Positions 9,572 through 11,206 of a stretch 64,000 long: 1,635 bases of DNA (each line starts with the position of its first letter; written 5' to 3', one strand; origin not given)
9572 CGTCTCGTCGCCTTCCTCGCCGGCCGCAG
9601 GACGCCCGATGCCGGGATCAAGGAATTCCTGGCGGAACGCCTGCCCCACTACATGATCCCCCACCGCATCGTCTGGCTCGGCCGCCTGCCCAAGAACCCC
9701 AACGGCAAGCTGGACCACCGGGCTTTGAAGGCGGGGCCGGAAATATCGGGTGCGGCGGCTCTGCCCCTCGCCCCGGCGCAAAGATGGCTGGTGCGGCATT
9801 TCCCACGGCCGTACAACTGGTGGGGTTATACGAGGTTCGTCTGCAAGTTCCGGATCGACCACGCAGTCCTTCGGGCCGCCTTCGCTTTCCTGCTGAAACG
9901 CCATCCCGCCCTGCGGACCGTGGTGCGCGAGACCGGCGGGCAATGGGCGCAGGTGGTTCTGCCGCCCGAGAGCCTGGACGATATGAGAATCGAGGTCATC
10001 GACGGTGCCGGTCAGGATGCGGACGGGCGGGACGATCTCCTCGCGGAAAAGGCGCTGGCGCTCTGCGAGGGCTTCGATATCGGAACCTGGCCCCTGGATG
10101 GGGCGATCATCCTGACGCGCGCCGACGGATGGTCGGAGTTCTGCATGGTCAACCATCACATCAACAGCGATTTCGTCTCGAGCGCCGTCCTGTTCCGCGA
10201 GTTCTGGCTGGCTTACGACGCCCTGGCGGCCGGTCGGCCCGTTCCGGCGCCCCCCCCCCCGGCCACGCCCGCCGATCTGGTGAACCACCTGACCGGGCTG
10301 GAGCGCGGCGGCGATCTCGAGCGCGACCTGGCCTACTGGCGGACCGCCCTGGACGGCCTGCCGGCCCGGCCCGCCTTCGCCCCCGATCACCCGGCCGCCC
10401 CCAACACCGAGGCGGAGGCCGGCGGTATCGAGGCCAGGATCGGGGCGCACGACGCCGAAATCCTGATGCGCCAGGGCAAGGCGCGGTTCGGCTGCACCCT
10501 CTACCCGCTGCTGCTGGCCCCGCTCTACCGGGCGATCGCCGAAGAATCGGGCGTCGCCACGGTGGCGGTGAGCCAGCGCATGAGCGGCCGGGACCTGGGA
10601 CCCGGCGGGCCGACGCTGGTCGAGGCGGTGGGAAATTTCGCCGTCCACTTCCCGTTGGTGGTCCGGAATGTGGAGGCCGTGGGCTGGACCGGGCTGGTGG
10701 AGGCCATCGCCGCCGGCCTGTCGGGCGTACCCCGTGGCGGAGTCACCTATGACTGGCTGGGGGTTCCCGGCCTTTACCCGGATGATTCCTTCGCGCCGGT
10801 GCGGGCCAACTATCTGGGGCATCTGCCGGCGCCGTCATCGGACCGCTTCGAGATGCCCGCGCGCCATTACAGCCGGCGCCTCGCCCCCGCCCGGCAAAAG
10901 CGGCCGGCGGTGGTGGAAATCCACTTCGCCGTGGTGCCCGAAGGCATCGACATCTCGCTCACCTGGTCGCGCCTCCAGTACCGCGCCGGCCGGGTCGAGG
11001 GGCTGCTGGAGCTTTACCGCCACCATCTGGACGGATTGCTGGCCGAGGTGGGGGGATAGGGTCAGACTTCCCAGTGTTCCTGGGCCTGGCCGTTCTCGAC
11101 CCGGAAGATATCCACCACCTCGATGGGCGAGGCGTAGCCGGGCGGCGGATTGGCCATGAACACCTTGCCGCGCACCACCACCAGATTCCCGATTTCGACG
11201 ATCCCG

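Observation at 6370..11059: Non-canonical terminal NRPS arrangement: ACP-C-T-A-C, modified C-domain active sites and no thioesterase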

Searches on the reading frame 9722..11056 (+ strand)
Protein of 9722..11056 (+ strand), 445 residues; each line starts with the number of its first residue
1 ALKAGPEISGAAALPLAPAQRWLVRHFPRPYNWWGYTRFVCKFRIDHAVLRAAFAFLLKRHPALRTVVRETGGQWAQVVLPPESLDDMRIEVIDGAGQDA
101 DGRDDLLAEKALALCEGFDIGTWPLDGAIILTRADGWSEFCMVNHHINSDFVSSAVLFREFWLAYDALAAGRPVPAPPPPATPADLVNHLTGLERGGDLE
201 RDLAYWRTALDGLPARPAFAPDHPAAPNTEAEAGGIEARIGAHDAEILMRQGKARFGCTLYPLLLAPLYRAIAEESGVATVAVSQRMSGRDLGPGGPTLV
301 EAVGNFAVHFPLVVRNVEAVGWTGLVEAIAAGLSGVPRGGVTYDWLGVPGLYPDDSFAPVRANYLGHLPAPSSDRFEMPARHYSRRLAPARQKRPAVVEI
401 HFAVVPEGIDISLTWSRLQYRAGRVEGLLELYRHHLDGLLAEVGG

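Call 6: search_protein_families(library=pfam, proteins=[window:9722-11056:+], max_evalue=1)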
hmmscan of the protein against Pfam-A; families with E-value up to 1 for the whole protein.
window:9722-11056:+ (445 aa): 2 families
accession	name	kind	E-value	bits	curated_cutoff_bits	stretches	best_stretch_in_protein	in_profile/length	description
PF00668.25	Condensation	-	1.2e-31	110.4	30.6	1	14-441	5-435/456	Condensation domain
PF25146.1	GH3_N_vert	-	0.17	12.3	34.1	0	321-335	4-18/68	Vertebrate GH3, N-terminal domain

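Call 25: search_solved_structures(query=window:9740-11056:+, max_evalue=1)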
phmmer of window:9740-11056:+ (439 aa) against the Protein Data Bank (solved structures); distinct sequences matched with E-value up to 1: 30.
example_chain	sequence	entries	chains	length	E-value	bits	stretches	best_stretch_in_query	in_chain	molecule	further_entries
9lcq_A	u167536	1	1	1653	1.4e-31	113.3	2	10-434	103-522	PvdL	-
9up2_A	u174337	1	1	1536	2.3e-31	112.6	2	10-434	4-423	PvdL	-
9lcp_A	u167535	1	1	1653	2.4e-31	112.5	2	10-434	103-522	PvdL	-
9lco_A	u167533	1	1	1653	2.4e-31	112.5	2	10-434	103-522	PvdL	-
9rde_A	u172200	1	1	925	6.9e-21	78.1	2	36-432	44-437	Bacitracin synthase 3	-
6ta8_A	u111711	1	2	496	1.8e-18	70.1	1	8-434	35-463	Tyrocidine synthase 2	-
6p1j_A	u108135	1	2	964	5.3e-14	55.4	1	36-284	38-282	Txo2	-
8fx7_A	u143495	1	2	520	8.7e-14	54.7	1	36-260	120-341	PCP-C didomain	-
7kw2_A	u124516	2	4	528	9e-14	54.6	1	36-260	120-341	PCP-C didomain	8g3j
8fx6_A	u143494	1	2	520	9.7e-14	54.5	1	36-260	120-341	PCP-C didomain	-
7kvw_A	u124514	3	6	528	1e-13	54.4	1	36-260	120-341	PCP-C didomain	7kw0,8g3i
2xhg_A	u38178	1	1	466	1.9e-13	53.6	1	6-435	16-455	TYROCIDINE SYNTHETASE A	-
9bfg_A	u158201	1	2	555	4.5e-13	52.3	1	6-435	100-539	Tyrocidine synthase 1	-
9bfd_A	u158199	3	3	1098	2.1e-12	50.1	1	6-435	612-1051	Tyrocidine synthase 1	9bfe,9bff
6oyf_A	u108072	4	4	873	9.9e-12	47.9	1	14-285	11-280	Txo1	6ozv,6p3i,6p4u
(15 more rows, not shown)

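Call 28: search_solved_structures(query=A1, max_evalue=0.001, show_alignments=3)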
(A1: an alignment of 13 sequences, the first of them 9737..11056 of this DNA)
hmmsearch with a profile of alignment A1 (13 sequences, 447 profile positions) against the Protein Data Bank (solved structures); distinct sequences matched with E-value up to 0.001: 60.
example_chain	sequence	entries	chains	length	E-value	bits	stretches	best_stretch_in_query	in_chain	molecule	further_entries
9rde_A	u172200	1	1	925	3.5e-84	286.4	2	44-445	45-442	Bacitracin synthase 3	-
9lcq_A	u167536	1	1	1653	6.3e-79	269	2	4-445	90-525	PvdL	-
9lcp_A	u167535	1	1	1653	8.7e-79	268.6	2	4-445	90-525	PvdL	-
9lco_A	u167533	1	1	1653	8.7e-79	268.6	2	4-445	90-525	PvdL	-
9up2_A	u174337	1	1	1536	5.5e-78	265.9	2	17-445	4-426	PvdL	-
6ta8_A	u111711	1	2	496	8e-68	232.4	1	11-446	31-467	Tyrocidine synthase 2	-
2xhg_A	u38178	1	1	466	6.1e-56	193.3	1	13-445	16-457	TYROCIDINE SYNTHETASE A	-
9bfg_A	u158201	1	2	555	9.2e-56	192.7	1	13-446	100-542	Tyrocidine synthase 1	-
9bfd_A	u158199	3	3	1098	3.6e-55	190.7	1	13-446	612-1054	Tyrocidine synthase 1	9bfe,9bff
5isw_A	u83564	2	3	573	1.7e-51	178.6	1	13-445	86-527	Gramicidin S synthase 1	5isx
8hlk_A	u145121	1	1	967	1.8e-26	96.1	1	10-331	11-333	Microcystin synthetase B (Fragment)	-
6p1j_A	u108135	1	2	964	6.6e-24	87.7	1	43-288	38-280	Txo2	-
8f7h_A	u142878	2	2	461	2.2e-23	86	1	42-338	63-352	Surfactin synthetase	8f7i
8f7f_A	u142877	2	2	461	3.8e-23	85.2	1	42-338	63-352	Surfactin synthetase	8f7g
2jgp_A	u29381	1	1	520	3.7e-22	81.9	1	40-292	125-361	TYROCIDINE SYNTHETASE 3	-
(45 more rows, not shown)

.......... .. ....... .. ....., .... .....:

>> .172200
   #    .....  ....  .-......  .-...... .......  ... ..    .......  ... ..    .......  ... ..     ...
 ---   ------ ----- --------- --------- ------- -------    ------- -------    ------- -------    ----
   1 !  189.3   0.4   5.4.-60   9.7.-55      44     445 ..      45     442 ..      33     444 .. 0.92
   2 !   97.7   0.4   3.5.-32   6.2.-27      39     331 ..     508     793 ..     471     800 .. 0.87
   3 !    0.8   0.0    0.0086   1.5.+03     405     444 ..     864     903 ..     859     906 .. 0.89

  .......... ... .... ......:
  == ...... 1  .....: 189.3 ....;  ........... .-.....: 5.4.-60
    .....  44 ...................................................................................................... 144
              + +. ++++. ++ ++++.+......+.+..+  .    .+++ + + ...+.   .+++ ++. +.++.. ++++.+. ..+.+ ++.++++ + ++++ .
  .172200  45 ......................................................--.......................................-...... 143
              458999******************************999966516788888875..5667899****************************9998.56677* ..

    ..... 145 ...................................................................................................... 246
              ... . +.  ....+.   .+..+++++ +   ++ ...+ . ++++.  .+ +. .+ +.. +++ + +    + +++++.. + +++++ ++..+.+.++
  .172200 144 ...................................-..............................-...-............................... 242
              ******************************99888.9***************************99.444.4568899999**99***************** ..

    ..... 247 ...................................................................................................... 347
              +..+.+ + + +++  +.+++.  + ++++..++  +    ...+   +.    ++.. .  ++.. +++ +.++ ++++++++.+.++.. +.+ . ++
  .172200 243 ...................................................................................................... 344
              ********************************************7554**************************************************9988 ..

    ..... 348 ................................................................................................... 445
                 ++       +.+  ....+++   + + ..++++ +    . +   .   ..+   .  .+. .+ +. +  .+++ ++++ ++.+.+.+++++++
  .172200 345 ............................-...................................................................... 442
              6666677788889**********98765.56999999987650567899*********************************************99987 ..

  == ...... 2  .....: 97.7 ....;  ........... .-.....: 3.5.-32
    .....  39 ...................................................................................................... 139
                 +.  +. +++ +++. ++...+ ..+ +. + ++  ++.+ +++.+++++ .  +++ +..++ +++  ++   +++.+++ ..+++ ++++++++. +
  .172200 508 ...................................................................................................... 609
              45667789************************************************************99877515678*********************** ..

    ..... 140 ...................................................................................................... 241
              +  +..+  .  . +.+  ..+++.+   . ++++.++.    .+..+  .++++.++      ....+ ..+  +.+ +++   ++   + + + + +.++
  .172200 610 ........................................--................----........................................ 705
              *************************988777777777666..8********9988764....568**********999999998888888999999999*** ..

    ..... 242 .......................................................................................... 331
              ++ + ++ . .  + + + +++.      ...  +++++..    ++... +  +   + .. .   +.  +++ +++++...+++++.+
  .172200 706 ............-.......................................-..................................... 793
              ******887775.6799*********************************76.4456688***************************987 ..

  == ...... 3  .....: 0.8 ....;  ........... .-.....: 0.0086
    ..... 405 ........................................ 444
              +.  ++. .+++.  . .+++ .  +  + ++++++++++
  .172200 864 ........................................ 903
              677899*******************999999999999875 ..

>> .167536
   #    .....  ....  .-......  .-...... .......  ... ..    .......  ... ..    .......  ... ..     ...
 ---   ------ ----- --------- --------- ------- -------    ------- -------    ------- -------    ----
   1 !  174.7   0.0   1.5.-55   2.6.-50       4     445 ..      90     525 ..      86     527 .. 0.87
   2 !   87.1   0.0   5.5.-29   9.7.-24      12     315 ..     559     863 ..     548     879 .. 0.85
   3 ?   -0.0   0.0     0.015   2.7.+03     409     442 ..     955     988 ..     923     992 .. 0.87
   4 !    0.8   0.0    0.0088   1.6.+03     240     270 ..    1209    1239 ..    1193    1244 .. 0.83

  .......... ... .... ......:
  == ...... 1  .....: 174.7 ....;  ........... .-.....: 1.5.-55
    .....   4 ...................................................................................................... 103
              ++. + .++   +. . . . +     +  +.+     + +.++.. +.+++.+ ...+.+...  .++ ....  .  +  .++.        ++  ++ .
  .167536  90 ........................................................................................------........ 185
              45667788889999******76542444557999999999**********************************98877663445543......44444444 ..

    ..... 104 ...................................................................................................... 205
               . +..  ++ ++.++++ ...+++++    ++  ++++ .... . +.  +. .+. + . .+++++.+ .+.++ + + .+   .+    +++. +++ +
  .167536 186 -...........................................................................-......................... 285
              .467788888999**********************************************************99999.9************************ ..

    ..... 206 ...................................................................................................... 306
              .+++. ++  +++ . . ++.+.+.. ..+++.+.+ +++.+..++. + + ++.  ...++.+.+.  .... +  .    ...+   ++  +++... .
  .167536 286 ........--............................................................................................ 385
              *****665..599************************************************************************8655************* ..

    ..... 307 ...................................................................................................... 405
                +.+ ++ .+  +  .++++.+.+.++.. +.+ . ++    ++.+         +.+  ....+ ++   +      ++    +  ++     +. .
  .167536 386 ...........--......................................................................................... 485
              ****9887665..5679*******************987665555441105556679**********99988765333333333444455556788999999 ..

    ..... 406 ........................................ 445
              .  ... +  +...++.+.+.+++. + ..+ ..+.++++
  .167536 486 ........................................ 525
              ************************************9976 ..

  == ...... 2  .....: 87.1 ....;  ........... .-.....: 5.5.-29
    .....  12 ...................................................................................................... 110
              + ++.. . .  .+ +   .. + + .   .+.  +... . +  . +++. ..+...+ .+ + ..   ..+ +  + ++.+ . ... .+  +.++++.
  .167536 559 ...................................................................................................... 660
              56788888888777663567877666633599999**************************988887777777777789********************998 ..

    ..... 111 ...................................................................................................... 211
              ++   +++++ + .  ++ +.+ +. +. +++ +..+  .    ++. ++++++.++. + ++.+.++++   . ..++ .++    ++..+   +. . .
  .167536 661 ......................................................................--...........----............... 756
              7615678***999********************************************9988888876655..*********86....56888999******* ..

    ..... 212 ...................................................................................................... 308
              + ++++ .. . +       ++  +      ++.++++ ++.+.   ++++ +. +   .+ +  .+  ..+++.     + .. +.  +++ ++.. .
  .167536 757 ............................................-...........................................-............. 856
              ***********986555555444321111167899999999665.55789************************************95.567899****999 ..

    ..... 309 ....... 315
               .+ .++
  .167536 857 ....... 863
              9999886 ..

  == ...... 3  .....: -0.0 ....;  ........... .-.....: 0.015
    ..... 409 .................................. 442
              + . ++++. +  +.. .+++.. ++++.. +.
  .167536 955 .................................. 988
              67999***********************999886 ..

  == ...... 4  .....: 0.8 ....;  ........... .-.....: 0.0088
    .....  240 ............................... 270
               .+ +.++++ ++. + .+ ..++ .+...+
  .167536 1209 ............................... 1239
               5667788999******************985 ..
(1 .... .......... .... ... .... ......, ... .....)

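Call 31: find_related_loci(query=A1, collection=genome_contigs, flank=10000)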
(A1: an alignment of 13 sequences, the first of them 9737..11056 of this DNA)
Query A1 (440 aa) in genome_contigs; peptide patterns used: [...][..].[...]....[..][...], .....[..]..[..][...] (x = any residue, [..] = any of these).
114 stretches matched a pattern; 71 encode a relative of the query (tblastn E <= 1e-3); 71 distinct loci.
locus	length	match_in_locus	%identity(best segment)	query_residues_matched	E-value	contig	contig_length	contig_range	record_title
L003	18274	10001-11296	34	9-438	2e-79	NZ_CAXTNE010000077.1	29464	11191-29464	MAG: uncultured Nostoc sp. isolate public_SRR14722161_metawrap_bin.1 public_SRR14722161_metawrap_bin.1_77, whole genome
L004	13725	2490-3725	35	4-411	4e-79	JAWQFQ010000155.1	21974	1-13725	MAG: Scytonema sp. PMC 1070.18 PMC1070_506_length_21974_cov_75.253114, whole genome shotgun sequence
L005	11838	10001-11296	34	9-439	7e-79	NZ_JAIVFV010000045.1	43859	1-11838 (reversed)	Nostoc sp. CHAB 5836 NODE_45_length_43859_cov_20.992225, whole genome shotgun sequence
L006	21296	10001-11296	34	9-439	2e-78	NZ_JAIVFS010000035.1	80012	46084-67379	Nostoc mirabile CHAB5784 strain CHAB 5784 NODE_35_length_80012_cov_85.185579, whole genome shotgun sequence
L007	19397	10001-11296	34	9-438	1e-78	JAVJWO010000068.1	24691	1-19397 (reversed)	MAG: Coleofasciculus chthonoplastes F2-STO-03 k141_46544, whole genome shotgun sequence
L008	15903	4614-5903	32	7-438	8e-79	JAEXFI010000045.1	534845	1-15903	MAG: Bacillota bacterium isolate OH_HBB_241 k127_668361, whole genome shotgun sequence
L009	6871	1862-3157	34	9-438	2e-78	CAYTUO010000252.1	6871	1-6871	MAG TPA_asm: uncultured Pleurocapsa sp. isolate binchicken_co274_59 genome assembly, contig: NODE_26142_length_6871_cov_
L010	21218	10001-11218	34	9-412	2e-78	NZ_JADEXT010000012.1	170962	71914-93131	Nostoc sp. LEGE 12447 NODE_29_length_1, whole genome shotgun sequence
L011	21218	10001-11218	34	9-412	5e-78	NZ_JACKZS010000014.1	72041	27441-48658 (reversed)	Nostoc sp. UCD121 NODE_14_length_72041_cov_11.0505_ID_27, whole genome shotgun sequence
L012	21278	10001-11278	33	15-439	1e-77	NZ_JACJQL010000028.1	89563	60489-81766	Nostoc parmelioides FACHB-3921 contig28, whole genome shotgun sequence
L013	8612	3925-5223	33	9-439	6e-78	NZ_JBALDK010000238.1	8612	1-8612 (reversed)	MAG: Nostoc sp. isolate P1574 bin 1 NODE_3109_length_8612_cov_34.928496, whole genome shotgun sequence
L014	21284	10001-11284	33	9-438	7e-78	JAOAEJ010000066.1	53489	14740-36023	MAG: Clostridia bacterium isolate SKW257 k141_1666677, whole genome shotgun sequence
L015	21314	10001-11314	32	1-439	3e-77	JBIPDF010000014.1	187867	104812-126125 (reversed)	MAG: Heteroscytonema crispum UTEX LB 1556 seq13, whole genome shotgun sequence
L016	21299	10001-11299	34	9-440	2e-77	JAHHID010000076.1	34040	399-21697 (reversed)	MAG: Spirirestis rafaelensis WJT71-NPBG6 JAESGY010000258.1, whole genome shotgun sequence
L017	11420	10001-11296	34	9-439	7e-77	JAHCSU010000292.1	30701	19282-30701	Nostoc sp. CCCryo 231-06 CCCRYO23106-292, whole genome shotgun sequence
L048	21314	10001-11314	32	3-438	2e-68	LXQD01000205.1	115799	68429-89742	Nostoc minutum NIES-26 scaffold29.1, whole genome shotgun sequence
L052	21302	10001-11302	32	3-438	9e-66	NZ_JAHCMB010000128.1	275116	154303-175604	Paenibacillus sinensis strain HN-1 scaffold68, whole genome shotgun sequence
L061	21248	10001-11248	36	4-425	1e-80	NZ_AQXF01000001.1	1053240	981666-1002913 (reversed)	Kordiimonas gwangyangensis DSM 19435 = JCM 12864 strain DSM 19435 B150DRAFT_scaffold_0.1_C, whole genome shotgun sequenc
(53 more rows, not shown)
